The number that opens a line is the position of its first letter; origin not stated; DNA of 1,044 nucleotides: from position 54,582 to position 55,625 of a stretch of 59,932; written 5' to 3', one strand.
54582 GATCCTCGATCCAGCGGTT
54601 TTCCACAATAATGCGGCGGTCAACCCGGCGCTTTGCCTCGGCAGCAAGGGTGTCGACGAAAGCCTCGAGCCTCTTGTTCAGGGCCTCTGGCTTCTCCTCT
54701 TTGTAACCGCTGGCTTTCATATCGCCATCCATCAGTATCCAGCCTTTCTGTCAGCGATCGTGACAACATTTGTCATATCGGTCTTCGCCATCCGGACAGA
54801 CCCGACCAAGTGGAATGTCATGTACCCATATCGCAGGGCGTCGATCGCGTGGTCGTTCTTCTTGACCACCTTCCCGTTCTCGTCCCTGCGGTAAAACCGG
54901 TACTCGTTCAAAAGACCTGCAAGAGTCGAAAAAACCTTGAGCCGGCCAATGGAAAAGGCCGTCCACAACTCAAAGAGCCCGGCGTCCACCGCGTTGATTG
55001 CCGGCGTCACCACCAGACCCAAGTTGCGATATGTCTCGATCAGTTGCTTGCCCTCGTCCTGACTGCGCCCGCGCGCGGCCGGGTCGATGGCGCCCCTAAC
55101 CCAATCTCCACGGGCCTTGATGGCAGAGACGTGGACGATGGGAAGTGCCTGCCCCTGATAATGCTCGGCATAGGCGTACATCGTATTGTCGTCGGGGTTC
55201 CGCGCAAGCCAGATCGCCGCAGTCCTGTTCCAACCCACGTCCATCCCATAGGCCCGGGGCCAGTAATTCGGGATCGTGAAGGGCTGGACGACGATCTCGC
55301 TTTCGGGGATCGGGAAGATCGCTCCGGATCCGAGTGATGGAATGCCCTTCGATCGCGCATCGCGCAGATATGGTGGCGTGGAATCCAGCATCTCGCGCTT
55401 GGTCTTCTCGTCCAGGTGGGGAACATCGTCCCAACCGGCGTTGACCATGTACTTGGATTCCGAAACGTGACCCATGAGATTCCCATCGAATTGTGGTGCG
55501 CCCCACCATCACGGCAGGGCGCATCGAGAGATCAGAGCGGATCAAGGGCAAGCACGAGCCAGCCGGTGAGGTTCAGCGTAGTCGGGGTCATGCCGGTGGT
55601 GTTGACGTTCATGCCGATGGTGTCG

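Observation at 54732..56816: terL is split into separate ATPase and nuclease genes by an unrelated 152-aa ORF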

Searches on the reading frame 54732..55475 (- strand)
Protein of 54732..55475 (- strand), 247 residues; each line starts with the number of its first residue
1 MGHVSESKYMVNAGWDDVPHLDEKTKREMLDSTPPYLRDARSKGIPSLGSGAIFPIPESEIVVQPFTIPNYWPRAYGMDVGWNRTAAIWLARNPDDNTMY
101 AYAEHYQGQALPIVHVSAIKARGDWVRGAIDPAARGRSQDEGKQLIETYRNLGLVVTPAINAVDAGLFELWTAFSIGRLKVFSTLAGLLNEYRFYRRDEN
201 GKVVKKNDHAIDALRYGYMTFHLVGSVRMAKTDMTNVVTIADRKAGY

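Call 3: search_protein_families(library=pfam, proteins=[window:54732-55475:-], max_evalue=1)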
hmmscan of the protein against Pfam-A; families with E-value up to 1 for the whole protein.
window:54732-55475:- (247 aa): 2 families
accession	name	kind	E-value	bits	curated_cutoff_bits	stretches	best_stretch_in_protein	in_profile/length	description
PF17289.8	Terminase_6C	-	1.8e-06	28.5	22.6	1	77-219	2-153/155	Terminase RNaseH-like domain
PF03237.21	Terminase_6N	-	0.04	14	22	1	8-60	162-214/215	Terminase large subunit, T4likevirus-type, N-terminal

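Call 4: search_protein_families(library=phrogs, proteins=[window:54732-55475:-], max_evalue=0.1)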
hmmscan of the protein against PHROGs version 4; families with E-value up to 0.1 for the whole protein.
window:54732-55475:- (247 aa): 6 families
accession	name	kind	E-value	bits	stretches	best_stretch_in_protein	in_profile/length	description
phrog_5653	-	head and packaging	6.2e-27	95.6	1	49-234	6-193/199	terminase large subunit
phrog_30463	-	unknown function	4.6e-16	60.3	1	160-227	12-79/101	-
phrog_2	-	head and packaging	1.1e-14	55.1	1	12-226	426-598/807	terminase large subunit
phrog_31467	-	unknown function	0.0019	18.7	1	9-28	241-260/261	-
phrog_10250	-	head and packaging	0.0027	18.5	1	131-221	117-215/228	terminase large subunit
phrog_6672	-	head and packaging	0.011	16.3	1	201-231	109-139/145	terminase large subunit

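Call 53: search_dna_similar(query=window:54735-55475:-, collection=phages, mode=protein, max_rows=25)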
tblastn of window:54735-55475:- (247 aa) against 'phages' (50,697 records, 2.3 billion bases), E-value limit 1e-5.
Records with a match: 427; places in all: 429; records where one place covers at least 80% of the query: 418.
Best place of each record, by identity: <60% 427.
By first word of the organism name: Pseudomonas 110; Escherichia 101; Salmonella 98; Vibrio 18; Aeromonas 13; Proteus 10; Enterobacteria 10; Caudoviricetes 9; Cronobacter 6; Ralstonia 5; and 23 more.
By host as written in the record: Escherichia coli 62; Pseudomonas aeruginosa 39; - 33; Salmonella enterica subsp. enterica serovar Typhimurium 21; Salmonella sp. 17; Pseudomonas aeruginosa PAO1 16; Salmonella enterica 11; Aeromonas hydrophila 9; and 132 more.
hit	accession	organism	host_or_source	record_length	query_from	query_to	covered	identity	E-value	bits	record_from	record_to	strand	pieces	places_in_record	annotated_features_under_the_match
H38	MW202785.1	Caudoviricetes sp.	Manatee Spring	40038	7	232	91%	54.4%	7e-79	263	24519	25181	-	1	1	large terminase protein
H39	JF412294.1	EBPR podovirus 1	-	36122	8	216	85%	56.9%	1e-80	268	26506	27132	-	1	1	gp39: TerL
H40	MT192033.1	Chlorobiaceae phage CV-1-33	Chlorobiaceae bacterium strain GSB-B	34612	10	235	91%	50.4%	2e-73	248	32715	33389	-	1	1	hypothetical protein (x2)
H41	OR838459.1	Stenotrophomonas phage StenR_269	Stenotrophomonas rhizophila CEMTC 4565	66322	6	226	89%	48.9%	5e-70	238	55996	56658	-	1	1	terminase large subunit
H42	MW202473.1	Caudoviricetes sp.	Manatee Spring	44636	2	216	87%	49.8%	1e-70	240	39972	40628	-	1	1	large terminase protein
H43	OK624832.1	Xanthomonas phage DES1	Xanthomonas sp.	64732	8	232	91%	47.6%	9e-67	229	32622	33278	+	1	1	large terminase protein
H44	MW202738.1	Caudoviricetes sp.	Manatee Spring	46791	7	217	85%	48.4%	3e-64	221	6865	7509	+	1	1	large terminase protein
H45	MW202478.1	Caudoviricetes sp.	Manatee Spring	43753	8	211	83%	45.1%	2e-57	202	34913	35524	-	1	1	large terminase protein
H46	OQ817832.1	Achromobacter phage CF418P1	Achromobacter sp.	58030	10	221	86%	41.2%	4e-39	149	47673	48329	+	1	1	terminase large subunit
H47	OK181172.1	Vibrio phage 536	Vibrio parahaemolyticus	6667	1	226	91%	37.8%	3e-49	178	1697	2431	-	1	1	terminase large subunit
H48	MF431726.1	Vibrio phage vB_ValP_IME271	Vibrio alginolyticus IME271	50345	1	226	91%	37.8%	3e-49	178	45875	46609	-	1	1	terminase large subunit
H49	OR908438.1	Vibrio phage vB_ValC_WD615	Vibrio alginolyticus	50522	1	226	91%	37.8%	3e-49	178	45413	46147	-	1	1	terminase large subunit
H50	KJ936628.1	Vibrio phage VPp1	Vibrio parahaemolyticus VP 17802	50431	1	226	91%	37.8%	3e-49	178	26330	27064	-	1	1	terminase large subunit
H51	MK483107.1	Vibrio phage vB_VpP_BA6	Vibrio parahaemolyticus 23201444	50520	1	226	91%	37.8%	3e-49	178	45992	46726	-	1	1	terminase large subunit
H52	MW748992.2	Vibrio phage vB_ValP_IME234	Vibrio alginolyticus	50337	1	226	91%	37.8%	3e-49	178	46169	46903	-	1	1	terminase large subunit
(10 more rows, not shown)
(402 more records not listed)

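Call 85: get_annotated_region(hit=H40, flank=2500)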
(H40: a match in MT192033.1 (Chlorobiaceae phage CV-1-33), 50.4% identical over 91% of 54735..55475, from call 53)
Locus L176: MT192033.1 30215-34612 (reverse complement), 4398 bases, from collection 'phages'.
description: Chlorobiaceae phage CV-1-33, complete genome.
organism: Chlorobiaceae phage CV-1-33 (NCBI taxid 2716170)
taxonomy: Viruses; Duplodnaviria; Heunggongvirae; Uroviricota; Caudoviricetes
host: Chlorobiaceae bacterium strain GSB-B; source: -; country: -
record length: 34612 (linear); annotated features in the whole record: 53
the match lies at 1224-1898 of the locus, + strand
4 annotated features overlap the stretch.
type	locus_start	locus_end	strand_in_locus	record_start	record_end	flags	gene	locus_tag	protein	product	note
CDS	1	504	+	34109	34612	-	-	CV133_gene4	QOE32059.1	hypothetical protein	Predicted by MGA; label: gene_4; Phage_cluster_460_PFAM-Terminase_2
CDS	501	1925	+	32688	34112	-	-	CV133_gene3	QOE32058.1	hypothetical protein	Predicted by MGA; label: gene_3; Phage_cluster_1241_PFAM-Terminase_6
CDS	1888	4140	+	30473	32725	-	-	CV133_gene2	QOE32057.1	hypothetical protein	Predicted by MGA; label: gene_2; Phage_cluster_1188_PFAM-P22_portal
misc_feature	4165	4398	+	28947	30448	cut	-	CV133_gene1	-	-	similar to hypothetical protein; Predicted by MGA; label: gene_1; Phage_cluster_1108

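Call 99: search_protein_families(library=ncbifam, proteins=[window:54735-55475:-], max_evalue=0.01)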
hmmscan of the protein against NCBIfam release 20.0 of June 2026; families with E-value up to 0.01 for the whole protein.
window:54735-55475:- (247 aa): 0 families
